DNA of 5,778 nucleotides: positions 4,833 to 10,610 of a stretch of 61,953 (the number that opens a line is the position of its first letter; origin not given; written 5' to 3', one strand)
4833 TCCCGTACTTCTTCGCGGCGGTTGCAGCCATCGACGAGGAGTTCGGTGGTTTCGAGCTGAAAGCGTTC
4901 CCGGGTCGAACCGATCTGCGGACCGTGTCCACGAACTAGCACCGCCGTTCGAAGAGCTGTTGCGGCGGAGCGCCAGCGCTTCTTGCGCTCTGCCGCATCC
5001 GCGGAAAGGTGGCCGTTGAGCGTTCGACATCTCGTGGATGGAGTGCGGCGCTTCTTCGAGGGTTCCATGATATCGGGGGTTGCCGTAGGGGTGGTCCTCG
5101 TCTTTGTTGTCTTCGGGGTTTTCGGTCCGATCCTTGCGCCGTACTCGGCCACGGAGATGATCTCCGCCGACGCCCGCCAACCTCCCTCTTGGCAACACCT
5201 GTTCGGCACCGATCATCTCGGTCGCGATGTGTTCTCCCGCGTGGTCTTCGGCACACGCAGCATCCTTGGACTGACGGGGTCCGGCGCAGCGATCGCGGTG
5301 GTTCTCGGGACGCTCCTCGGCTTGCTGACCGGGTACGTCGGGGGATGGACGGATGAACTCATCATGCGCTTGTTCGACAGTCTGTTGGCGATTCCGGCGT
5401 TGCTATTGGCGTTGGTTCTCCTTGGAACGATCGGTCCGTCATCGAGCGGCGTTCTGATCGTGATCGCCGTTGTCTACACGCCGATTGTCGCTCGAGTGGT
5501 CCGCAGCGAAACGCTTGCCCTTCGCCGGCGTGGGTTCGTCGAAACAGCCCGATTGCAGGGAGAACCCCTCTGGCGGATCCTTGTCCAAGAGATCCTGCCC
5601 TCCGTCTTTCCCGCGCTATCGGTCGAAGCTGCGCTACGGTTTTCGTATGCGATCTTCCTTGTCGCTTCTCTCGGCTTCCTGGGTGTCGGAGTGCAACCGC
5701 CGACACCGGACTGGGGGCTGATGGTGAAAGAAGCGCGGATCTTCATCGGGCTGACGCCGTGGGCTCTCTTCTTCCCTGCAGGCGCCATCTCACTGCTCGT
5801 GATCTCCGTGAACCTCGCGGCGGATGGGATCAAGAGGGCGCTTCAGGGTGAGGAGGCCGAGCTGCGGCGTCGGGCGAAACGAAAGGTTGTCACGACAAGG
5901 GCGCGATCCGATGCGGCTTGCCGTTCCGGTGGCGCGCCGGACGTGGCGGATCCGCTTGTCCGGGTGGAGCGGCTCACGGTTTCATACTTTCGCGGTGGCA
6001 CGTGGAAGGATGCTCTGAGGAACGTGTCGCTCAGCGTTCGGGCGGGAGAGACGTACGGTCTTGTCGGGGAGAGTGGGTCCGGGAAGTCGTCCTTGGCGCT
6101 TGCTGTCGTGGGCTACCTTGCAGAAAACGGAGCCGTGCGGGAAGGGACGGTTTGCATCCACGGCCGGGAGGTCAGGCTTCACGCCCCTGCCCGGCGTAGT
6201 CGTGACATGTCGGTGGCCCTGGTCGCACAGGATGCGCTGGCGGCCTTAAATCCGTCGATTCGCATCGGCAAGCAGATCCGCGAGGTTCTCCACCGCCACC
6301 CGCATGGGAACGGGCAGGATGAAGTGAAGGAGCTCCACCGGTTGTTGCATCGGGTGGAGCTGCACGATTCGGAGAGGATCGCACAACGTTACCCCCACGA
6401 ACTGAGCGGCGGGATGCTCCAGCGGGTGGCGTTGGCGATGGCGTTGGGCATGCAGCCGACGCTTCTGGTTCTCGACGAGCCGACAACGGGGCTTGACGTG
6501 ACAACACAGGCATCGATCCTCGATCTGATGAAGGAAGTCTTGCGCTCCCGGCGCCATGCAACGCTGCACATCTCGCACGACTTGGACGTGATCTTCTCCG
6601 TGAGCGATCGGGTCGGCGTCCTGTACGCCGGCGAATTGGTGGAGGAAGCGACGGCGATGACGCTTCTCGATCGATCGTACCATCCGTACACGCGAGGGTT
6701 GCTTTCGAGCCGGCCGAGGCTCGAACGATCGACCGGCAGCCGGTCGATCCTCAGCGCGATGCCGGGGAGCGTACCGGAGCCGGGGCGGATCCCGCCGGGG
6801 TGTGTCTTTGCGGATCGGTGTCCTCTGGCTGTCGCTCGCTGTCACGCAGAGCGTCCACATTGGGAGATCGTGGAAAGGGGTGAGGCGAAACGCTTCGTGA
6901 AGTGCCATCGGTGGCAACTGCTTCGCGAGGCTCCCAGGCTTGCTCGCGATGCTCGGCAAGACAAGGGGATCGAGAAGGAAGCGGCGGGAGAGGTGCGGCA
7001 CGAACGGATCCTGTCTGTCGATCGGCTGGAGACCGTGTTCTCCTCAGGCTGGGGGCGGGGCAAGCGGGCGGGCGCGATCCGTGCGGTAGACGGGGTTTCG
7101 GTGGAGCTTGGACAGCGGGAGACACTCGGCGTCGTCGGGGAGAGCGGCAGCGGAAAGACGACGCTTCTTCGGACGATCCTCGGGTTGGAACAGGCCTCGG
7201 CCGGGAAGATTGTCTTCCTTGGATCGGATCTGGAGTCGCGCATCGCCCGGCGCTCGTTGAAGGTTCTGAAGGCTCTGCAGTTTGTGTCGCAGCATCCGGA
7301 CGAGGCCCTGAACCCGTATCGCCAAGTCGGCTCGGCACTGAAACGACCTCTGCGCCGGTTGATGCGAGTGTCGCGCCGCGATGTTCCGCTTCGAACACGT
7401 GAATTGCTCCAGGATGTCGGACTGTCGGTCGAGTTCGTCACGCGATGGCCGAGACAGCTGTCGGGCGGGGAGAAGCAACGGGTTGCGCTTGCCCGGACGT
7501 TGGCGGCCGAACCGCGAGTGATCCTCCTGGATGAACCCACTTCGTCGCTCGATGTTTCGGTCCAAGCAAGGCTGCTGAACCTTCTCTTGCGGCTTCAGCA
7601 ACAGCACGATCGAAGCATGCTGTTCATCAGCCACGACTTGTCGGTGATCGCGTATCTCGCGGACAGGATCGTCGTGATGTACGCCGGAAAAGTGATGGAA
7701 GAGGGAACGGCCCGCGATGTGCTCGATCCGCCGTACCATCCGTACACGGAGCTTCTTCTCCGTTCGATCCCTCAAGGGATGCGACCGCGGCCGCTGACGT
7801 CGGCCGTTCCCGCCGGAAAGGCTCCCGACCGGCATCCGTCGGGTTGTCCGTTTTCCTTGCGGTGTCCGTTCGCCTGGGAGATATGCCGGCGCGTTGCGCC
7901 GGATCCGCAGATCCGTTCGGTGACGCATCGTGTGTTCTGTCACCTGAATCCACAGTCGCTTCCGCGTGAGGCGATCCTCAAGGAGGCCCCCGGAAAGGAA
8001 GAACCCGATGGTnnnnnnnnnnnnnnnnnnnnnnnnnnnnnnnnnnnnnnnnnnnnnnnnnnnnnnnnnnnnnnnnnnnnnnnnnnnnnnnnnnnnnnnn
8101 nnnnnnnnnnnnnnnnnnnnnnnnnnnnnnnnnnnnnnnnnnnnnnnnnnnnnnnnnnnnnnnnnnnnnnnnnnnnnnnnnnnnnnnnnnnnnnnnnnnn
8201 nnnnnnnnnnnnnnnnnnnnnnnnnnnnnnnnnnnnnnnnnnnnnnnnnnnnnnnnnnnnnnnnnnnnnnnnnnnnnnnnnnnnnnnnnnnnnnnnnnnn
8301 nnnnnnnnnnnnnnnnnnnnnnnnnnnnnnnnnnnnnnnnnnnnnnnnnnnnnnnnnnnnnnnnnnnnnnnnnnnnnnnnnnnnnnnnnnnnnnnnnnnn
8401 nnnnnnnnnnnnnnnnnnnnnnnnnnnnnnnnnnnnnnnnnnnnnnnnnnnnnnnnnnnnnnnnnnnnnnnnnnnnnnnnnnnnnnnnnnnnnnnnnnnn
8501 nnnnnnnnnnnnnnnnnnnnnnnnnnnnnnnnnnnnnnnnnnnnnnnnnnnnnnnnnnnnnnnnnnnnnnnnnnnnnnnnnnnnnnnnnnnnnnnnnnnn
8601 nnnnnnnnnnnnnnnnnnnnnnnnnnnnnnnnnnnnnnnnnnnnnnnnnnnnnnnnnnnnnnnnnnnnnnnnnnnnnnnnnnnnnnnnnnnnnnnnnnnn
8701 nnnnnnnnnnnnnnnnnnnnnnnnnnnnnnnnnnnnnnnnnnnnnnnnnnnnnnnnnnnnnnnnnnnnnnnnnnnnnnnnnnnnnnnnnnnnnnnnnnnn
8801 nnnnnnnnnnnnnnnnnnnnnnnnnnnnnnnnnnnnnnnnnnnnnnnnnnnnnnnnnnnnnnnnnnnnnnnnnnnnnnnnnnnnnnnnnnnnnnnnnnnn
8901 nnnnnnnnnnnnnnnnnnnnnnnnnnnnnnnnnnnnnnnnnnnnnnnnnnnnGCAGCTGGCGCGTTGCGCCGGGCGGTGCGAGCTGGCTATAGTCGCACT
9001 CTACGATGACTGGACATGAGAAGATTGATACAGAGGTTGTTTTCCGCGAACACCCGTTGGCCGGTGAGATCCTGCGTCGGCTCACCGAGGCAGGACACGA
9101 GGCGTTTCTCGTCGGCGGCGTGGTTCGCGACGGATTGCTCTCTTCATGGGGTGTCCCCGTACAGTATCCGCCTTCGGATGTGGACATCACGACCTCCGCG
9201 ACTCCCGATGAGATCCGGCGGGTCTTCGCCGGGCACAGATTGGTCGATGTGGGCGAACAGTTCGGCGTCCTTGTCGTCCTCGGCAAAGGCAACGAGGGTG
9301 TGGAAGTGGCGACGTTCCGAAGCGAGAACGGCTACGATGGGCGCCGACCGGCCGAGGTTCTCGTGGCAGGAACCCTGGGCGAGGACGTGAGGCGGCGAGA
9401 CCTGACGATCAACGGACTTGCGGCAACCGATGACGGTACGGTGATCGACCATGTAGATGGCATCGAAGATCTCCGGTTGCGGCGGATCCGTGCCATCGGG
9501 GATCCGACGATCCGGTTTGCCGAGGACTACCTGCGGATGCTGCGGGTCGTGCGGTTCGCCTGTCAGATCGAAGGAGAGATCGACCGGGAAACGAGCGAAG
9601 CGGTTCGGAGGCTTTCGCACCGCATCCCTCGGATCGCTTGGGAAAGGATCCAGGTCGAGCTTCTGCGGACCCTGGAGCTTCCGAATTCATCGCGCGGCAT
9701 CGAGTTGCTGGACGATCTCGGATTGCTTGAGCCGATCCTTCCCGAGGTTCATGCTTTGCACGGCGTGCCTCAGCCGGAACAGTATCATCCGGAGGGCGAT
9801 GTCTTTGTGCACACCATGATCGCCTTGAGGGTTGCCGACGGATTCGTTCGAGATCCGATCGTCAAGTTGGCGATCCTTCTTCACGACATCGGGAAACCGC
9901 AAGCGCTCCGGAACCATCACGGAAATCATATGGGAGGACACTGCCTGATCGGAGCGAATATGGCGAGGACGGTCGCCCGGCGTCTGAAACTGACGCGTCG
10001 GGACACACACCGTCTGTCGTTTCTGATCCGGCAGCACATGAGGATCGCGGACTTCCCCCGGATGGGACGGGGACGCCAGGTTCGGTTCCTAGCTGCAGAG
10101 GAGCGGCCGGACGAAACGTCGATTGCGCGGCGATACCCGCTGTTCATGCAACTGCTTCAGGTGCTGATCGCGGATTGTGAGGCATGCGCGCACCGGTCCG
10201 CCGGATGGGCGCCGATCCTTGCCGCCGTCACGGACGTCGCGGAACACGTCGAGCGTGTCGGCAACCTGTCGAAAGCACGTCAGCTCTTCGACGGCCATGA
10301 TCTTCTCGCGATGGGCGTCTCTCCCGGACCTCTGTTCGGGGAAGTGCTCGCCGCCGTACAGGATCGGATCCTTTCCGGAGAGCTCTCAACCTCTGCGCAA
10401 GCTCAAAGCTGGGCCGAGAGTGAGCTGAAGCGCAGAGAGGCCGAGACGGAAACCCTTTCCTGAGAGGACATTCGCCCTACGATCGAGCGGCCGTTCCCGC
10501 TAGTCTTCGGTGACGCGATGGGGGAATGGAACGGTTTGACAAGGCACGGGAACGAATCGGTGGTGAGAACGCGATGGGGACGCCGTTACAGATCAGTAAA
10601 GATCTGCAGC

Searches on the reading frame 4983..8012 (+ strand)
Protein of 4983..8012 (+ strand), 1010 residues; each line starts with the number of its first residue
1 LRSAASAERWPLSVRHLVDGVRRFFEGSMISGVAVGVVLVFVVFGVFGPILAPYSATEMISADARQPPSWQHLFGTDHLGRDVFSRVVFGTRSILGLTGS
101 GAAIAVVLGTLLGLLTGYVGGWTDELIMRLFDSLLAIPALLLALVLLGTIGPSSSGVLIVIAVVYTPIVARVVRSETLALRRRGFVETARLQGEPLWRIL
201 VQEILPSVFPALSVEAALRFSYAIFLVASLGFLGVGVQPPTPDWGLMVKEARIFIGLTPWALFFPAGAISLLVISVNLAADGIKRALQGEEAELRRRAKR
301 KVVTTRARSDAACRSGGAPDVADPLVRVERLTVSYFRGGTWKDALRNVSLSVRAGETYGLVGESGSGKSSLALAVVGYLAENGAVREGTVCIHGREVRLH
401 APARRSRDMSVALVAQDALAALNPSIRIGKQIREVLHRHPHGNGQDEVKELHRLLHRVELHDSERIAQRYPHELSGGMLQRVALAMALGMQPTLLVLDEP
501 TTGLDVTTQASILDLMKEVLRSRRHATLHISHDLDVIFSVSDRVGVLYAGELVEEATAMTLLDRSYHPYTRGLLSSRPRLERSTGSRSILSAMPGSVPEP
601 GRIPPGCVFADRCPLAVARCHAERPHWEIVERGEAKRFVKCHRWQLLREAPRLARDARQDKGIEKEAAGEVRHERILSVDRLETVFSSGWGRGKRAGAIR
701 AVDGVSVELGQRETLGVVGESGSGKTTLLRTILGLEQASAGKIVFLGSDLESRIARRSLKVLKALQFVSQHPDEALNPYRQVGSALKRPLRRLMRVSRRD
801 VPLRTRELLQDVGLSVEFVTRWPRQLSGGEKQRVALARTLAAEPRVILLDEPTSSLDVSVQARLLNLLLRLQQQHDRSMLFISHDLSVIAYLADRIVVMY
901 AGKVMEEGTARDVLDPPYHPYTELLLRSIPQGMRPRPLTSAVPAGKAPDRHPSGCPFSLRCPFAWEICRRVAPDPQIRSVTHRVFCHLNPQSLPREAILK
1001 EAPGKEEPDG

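Call 13: search_protein_families(library=pfam, proteins=[window:4983-8012:+], max_evalue=0.01)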
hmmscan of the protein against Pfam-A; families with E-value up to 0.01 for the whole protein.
window:4983-8012:+ (1010 aa): 21 families
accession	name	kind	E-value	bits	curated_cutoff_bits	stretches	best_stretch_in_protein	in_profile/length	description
PF00005.33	ABC_tran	-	1.1e-56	191.6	25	2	703-854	2-137/137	ABC transporter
PF08352.17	oligo_HPY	-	5.3e-34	116.9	27.1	2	553-620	1-65/65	Oligopeptide/dipeptide transporter, C-terminal region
PF00528.27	BPD_transp_1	-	4.9e-25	88.8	26.4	1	109-287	1-178/184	Binding-protein-dependent transport system inner membrane component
PF13304.12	AAA_21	-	2e-15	58.1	27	2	442-521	220-288/304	AAA domain, putative AbiEii toxin, Type IV TA system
PF02463.25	SMC_N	-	1.4e-11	44.7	40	2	714-897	26-209/220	RecF/RecN/SMC N terminal domain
PF13191.12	AAA_16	-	2.8e-08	34.9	32.6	1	709-882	21-167/167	AAA ATPase domain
PF13555.12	AAA_29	-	4.1e-06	26.9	27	0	703-729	13-39/61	P-loop containing region of AAA domain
PF20703.3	nSTAND1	-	1.7e-05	25.1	27.1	0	350-378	28-56/379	Novel STAND NTPase 1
PF13401.12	AAA_22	-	5.9e-05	23.8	27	1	716-880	9-119/130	AAA domain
PF05729.18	NACHT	-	8.4e-05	22.9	26.7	0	715-733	3-21/167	NACHT domain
PF13558.12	SbcC_Walker_B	-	0.00012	22.7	27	0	824-868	31-88/90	SbcC/RAD50-like, Walker B motif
PF12911.12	OppC_N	-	0.00021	21.5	23.9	1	33-68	18-53/53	N-terminal TM domain of oligopeptide transport permease C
PF03205.20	MobB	-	0.00026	21.3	26.6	0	715-737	2-24/133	Molybdopterin guanine dinucleotide synthesis protein B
PF03193.22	RsgA_GTPase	-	0.00036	20.8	30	0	711-743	106-137/174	RsgA GTPase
PF13671.12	AAA_33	-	0.003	18.3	27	0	717-753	4-35/143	AAA domain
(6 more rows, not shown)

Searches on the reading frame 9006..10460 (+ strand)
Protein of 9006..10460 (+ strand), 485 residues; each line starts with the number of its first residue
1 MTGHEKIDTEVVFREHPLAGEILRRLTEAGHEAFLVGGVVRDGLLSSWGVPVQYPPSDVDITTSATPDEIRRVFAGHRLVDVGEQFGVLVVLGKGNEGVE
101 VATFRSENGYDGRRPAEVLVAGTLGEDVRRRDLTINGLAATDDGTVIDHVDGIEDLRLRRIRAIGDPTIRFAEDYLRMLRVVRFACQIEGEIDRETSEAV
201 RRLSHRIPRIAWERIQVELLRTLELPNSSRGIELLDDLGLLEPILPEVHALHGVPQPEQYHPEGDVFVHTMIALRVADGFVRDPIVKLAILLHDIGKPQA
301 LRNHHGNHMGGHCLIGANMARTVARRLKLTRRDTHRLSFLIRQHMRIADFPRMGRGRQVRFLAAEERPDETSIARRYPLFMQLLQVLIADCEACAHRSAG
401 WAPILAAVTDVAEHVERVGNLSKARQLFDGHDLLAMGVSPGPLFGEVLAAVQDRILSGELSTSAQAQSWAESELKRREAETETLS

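Call 13: search_protein_families(library=pfam, proteins=[window:9006-10460:+], max_evalue=0.01)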
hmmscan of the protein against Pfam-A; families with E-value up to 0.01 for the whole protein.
window:9006-10460:+ (485 aa): 4 families
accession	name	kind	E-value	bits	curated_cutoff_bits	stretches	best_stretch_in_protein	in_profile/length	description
PF01743.26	PolyA_pol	-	2.2e-25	89.9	23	1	33-162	1-126/126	Poly A polymerase head domain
PF12627.12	PolyA_pol_RNAbd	-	2e-15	56.7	22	1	191-250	3-62/64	Probable RNA and SrmB- binding site of polymerase A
PF01966.28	HD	-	1.3e-05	25.9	22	1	273-349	16-90/116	HD domain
PF13735.12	tRNA_NucTran2_2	-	0.00049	20.5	27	1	429-466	106-144/149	tRNA nucleotidyltransferase domain 2 putative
